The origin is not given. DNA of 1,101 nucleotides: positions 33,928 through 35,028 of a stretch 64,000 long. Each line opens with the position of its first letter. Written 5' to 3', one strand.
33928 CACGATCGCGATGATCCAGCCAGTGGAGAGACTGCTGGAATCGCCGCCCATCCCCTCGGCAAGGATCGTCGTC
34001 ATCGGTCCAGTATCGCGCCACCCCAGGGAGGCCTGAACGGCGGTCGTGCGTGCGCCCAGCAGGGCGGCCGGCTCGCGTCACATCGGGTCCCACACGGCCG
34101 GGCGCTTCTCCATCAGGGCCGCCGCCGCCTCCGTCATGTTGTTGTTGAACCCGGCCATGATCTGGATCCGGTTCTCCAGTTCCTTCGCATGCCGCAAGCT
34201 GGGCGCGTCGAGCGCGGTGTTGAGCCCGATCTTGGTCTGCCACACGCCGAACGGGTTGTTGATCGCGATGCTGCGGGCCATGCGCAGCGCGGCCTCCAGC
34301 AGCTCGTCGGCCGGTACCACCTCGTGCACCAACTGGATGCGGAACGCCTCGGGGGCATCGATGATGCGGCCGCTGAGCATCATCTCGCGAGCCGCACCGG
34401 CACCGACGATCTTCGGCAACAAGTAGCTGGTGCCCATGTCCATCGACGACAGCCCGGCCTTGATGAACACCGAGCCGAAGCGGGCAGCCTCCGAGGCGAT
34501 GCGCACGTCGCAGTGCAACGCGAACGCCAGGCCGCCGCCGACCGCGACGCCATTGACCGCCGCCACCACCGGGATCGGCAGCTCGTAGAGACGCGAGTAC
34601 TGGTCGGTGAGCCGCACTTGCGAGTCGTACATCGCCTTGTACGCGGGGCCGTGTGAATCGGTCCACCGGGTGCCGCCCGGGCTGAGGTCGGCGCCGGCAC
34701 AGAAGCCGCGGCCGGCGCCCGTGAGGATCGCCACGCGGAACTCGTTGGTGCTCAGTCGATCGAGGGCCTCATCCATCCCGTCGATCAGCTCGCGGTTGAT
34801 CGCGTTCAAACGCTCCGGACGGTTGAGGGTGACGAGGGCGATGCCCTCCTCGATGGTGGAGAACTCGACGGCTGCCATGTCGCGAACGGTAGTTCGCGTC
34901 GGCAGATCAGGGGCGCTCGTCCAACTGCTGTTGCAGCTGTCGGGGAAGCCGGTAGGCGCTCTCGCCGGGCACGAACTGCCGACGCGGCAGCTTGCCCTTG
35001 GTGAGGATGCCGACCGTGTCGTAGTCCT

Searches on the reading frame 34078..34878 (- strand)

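Call 74: search_protein_families(library=pfam, proteins=[window:34078-34878:-])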
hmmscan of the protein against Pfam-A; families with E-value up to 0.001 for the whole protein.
window:34078-34878:- (266 aa): 2 families
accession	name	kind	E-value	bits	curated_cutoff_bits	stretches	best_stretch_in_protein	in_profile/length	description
PF00378.25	ECH_1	-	6.5e-54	183.3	27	1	9-264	2-249/251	Enoyl-CoA hydratase/isomerase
PF16113.10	ECH_2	-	7.6e-29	101.7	27.2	1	14-256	2-239/335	Enoyl-CoA hydratase/isomerase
